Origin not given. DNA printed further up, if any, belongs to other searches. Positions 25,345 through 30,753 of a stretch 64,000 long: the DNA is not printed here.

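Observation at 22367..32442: NfeD - flotillin (SPFH) - giant 1702-aa coiled-coil AAA+ ATPase - membrane Ser/Thr kinase: candidate uncharacterised membrane-microdomain machine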

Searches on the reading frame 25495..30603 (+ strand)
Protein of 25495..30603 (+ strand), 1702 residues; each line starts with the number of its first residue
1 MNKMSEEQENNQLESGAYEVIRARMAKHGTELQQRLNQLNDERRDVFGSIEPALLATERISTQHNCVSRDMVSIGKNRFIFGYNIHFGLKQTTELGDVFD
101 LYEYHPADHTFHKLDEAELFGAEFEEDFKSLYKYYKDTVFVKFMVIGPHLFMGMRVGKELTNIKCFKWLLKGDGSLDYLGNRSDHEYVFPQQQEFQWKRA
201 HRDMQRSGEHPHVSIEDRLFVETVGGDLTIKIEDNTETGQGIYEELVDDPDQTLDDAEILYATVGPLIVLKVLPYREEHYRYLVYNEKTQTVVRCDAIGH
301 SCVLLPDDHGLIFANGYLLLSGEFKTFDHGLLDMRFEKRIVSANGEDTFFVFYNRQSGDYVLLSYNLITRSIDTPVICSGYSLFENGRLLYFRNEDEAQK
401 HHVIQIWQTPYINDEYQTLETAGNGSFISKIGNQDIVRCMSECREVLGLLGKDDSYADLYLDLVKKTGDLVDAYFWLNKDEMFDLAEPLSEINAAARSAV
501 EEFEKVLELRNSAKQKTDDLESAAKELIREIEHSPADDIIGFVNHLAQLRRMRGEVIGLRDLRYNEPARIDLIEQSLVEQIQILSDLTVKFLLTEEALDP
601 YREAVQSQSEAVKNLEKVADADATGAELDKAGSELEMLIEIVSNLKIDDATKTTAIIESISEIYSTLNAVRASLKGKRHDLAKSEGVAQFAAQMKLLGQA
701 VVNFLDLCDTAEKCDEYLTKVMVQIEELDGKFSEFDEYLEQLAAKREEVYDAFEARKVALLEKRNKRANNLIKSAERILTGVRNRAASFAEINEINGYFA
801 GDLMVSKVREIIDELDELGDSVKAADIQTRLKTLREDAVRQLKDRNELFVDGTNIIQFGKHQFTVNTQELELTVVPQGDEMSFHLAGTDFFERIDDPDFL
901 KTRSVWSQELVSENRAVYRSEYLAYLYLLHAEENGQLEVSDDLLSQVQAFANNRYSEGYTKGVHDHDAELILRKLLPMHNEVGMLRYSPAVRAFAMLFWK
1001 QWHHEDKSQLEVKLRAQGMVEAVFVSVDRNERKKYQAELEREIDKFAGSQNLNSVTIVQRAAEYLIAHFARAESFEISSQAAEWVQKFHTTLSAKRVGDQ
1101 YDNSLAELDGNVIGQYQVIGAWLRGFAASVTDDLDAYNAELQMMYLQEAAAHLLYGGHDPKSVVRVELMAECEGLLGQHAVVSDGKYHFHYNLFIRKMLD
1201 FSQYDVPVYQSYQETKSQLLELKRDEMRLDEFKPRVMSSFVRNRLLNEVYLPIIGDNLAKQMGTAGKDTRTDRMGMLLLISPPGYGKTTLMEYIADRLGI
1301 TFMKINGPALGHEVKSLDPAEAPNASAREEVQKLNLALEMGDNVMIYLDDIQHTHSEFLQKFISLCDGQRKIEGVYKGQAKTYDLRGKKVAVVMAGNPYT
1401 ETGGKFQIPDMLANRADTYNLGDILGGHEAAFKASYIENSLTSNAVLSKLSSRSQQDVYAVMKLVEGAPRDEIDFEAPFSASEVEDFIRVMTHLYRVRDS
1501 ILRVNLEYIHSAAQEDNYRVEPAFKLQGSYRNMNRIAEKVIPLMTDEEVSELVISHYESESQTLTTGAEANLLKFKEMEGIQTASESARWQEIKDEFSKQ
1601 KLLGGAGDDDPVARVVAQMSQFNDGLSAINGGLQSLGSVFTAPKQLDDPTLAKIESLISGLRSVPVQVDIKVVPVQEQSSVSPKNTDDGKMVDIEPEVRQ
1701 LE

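Call 4: search_protein_families(library=pfam, proteins=[window:25495-30603:+], max_evalue=0.01)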
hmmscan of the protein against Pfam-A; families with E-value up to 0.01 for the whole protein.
window:25495-30603:+ (1702 aa): 7 families
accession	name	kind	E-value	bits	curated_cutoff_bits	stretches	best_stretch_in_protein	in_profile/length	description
PF12458.13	DUF3686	-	2.6e-183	610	25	1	31-475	1-448/448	ATPase involved in DNA repair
PF25472.1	DUF7902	-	1.1e-27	96.5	26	1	596-679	1-84/85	Domain of unknown function (DUF7902)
PF00004.35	AAA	-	2e-07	31.9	21.2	1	1277-1396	1-108/131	ATPase family associated with various cellular activities (AAA)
PF13401.12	AAA_22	-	2.3e-06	28.4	27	1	1274-1369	5-113/130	AAA domain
PF07728.20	AAA_5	-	2.4e-05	24.8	22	1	1277-1400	2-125/139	AAA domain (dynein-related subfamily)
PF05496.18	RuvB_N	-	0.00013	22.2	27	1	1267-1312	26-71/159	Holliday junction DNA helicase RuvB P-loop domain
PF13191.12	AAA_16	-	0.0093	16.9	32.6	0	1268-1300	18-50/167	AAA ATPase domain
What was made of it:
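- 25495..30603 (+): Giant soluble AAA+ ATPase, 1702 aa, with no TM segment. Layout: N-terminal helix (aa 15-47); beta-propeller, Pfam DUF3686 (aa 53-408, nt 25651-26718); helical/coiled-coil region including DUF7902 (aa about 427-850); a small beta domain and a helical domain (aa about 855-1230); AAA+ module (aa about 1240-1460, nt 29212-29874); C-terminal helical domain; disordered tail. Pfam DUF3686 E=2.6e-183, DUF7902 1.1e-27, AAA 31.9 bits, AAA_5 24.8 bits (call 4).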

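Call 5: search_protein_families(library=ncbifam, proteins=[window:25495-30603:+], max_evalue=0.01)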
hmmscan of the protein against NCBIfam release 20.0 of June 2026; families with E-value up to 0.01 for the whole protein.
window:25495-30603:+ (1702 aa): 2 families
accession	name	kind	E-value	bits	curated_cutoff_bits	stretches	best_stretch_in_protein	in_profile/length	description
NF000868.0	PRK00080.1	equivalog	3.8e-05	22.8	282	1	1268-1312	45-89/330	Holliday junction branch migration DNA helicase RuvB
TIGR00635.1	ruvB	equivalog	0.00016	20.8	299.05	1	1268-1311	24-67/305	Holliday junction branch migration DNA helicase RuvB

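Call 6: search_protein_families(library=padloc, proteins=[window:25495-30603:+], max_evalue=0.01)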
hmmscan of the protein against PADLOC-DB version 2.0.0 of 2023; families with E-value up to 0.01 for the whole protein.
window:25495-30603:+ (1702 aa): 1 family
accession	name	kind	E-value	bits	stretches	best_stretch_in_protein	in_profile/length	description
PDLC04232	IetA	-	0.00095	16.7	1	1277-1305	119-147/330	-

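Call 9: find_homologous_proteins(query=window:25495-30603:+, max_evalue=1e-10)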
Query window:25495-30603:+ (1702 aa): 4390 proteins with E <= 1e-10 among 8000 candidates; the best 120 are listed.
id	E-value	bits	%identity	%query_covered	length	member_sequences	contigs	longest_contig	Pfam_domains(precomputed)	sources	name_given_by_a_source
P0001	0.0e+0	3821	100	100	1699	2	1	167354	PF12458.14,PF00004.36,PF13401.13,PF07728.21,PF25472.2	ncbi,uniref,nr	ncbi:DNA repair ATPase [Persicirhabdus sediminis]|uniref:DNA repair ATPase n=1 Tax=Persicirhabdus se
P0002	0.0e+0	2498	65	100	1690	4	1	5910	PF12458.14,PF00004.36,PF07728.21,PF25472.2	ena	-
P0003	0.0e+0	2485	65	100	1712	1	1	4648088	PF12458.14,PF00004.36,PF07728.21,PF25472.2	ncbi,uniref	ncbi:hypothetical protein NT6N_14950 [Oceaniferula spumae]|uniref:AAA+ ATPase domain-containing prot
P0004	0.0e+0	2483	65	100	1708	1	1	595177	PF12458.14,PF00004.36,PF07728.21,PF25472.2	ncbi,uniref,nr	ncbi:DNA repair ATPase [Verrucomicrobiaceae bacterium N1E253]|uniref:DNA repair ATPase n=1 Tax=Ocean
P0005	0.0e+0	2478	65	100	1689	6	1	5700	PF12458.14,PF00004.36,PF25472.2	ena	-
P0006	0.0e+0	2476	66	98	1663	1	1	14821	PF12458.14,PF00004.36,PF07728.21,PF25472.2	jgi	-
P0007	0.0e+0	2474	64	100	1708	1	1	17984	PF12458.14,PF00004.36,PF07728.21,PF25472.2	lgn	-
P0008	0.0e+0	2471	64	100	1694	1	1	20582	PF12458.14,PF00004.36,PF07728.21,PF25472.2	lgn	-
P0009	0.0e+0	2469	64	100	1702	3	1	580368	PF12458.14,PF00004.36,PF07728.21,PF25472.2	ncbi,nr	ncbi:DNA repair ATPase [Verrucomicrobiaceae bacterium R5-34]|nr:DNA repair ATPase [Verrucomicrobiace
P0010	0.0e+0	2466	65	100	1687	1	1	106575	PF12458.14,PF00004.36,PF07728.21,PF25472.2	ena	-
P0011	0.0e+0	2451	64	100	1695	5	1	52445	PF12458.14,PF00004.36,PF07728.21,PF25472.2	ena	-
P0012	0.0e+0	2444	65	98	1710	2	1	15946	PF12458.14,PF00004.36,PF07728.21,PF25472.2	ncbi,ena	-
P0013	0.0e+0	2439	64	100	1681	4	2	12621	PF12458.14,PF00004.36,PF07728.21,PF25472.2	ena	-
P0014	0.0e+0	2437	64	98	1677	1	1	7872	PF12458.14,PF00004.36,PF07728.21,PF25472.2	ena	-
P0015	0.0e+0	2434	64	100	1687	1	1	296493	PF12458.14,PF00004.36,PF07728.21,PF25472.2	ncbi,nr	ncbi:MAG: DNA repair ATPase [Akkermansiaceae bacterium]|nr:DNA repair ATPase [Akkermansiaceae bacter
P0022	0.0e+0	2324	61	100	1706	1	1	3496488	PF12458.14,PF00004.36,PF25472.2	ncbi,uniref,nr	ncbi:DNA repair ATPase [Sulfuriroseicoccus oceanibius]|uniref:DNA repair ATPase n=1 Tax=Sulfurirosei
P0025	0.0e+0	2318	61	100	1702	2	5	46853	PF12458.14,PF00004.36,PF25472.2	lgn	-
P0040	0.0e+0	2302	61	100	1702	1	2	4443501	PF12458.14,PF00004.36,PF25472.2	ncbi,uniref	ncbi:DNA repair ATPase [Rubritalea tangerina]|uniref:DNA repair ATPase n=1 Tax=Rubritalea tangerina 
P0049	0.0e+0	2289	60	98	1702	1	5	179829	PF12458.14,PF00004.36,PF05496.19,PF25472.2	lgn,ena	-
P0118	0.0e+0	2196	58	99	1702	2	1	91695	PF12458.14,PF00004.36,PF05496.19,PF25472.2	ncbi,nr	ncbi:MAG: DNA repair ATPase [Akkermansiaceae bacterium]|nr:DNA repair ATPase [Akkermansiaceae bacter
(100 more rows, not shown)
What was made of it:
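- The database names are 'DNA repair ATPase' and 'ATPase involved in DNA repair' (calls 4, 9).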

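Call 11: find_encoding_contigs(protein=P0022, flank=10000, max_places=2)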
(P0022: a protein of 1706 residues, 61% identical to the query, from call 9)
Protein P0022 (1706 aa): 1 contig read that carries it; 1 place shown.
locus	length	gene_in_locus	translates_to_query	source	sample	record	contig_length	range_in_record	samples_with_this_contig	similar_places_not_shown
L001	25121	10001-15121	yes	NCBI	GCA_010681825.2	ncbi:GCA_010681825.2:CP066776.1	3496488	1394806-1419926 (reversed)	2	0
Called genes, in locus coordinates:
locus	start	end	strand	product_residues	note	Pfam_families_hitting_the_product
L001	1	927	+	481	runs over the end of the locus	PF00875:DNA_photolyase, PF03441:FAD_binding_7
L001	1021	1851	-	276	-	PF07589:PEP_exosort_dom (weak)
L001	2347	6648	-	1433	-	PF00932:LTD, PF08757:CotH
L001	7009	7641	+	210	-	-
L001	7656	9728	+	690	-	-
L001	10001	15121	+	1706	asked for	PF12458:DUF3686, PF25472:DUF7902, PF00004:AAA (weak)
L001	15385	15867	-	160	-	PF18927:CrtO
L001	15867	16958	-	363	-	PF13506:Glyco_transf_21, PF00535:Glycos_transf_2, PF10111:Glyco_tranf_2_2 (weak), PF13641:Glyco_tranf_2_3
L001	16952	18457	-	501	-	PF00070:Pyr_redox (faint), PF00890:FAD_binding_2 (weak), PF01266:DAO (faint), PF01593:Amino_oxidase, PF03486:HI0933_like (faint), PF07992:Pyr_redox_2 (faint), PF12831:FAD_oxidored (faint), PF13450:NAD_binding_8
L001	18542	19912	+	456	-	PF00171:Aldedh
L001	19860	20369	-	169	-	-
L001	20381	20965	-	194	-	-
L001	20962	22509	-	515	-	PF00890:FAD_binding_2 (weak), PF01266:DAO (faint), PF01494:FAD_binding_3 (weak), PF01946:Thi4 (weak), PF03486:HI0933_like (faint), PF07992:Pyr_redox_2 (faint), PF13450:NAD_binding_8, PF01593:Amino_oxidase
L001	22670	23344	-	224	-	PF01746:tRNA_m1G_MT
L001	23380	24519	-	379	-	PF03462:PCRF, PF00472:RF-1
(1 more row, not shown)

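Call 15: search_solved_structures(query=window:25495-30603:+, max_evalue=0.1)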
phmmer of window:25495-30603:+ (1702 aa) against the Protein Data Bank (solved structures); distinct sequences matched with E-value up to 0.1: 88 (the best 60 are shown).
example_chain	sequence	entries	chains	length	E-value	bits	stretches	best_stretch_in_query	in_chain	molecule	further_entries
7wub_D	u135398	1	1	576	0.00019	22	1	1277-1364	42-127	Transitional endoplasmic reticulum ATPase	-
7wub_C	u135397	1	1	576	0.00019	22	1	1277-1364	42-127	Transitional endoplasmic reticulum ATPase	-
6mck_A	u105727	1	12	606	0.00021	21.8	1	1277-1364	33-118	Transitional endoplasmic reticulum ATPase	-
5vc7_A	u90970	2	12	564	0.00024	21.6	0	1277-1316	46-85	VCP-like ATPase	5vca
7swl_A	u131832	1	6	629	0.00028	21.4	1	1243-1310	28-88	Rix7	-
7lmy_A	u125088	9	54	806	0.00036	21.1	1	1277-1364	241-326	Transitional endoplasmic reticulum ATPase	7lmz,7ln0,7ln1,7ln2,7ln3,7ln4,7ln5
7rlj_A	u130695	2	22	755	0.00037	21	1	1277-1364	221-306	Transitional endoplasmic reticulum ATPase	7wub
7rlb_A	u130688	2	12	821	0.00037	21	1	1277-1364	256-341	Transitional endoplasmic reticulum ATPase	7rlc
8yka_A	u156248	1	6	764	0.00038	21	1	1277-1364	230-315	Transitional endoplasmic reticulum ATPase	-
5c18_A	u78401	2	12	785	0.00041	20.9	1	1277-1364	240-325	Transitional endoplasmic reticulum ATPase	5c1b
7y4w_A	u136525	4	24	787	0.00041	20.9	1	1277-1364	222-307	Transitional endoplasmic reticulum ATPase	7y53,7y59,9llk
5c19_A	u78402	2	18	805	0.00044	20.8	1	1277-1364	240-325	Transitional endoplasmic reticulum ATPase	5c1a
7bp9_A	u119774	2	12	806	0.00044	20.8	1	1277-1364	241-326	Transitional endoplasmic reticulum ATPase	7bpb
7k57_A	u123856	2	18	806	0.00044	20.8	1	1277-1364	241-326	Transitional endoplasmic reticulum ATPase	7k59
10qq_A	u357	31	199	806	0.00044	20.8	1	1277-1364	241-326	Transitional endoplasmic reticulum ATPase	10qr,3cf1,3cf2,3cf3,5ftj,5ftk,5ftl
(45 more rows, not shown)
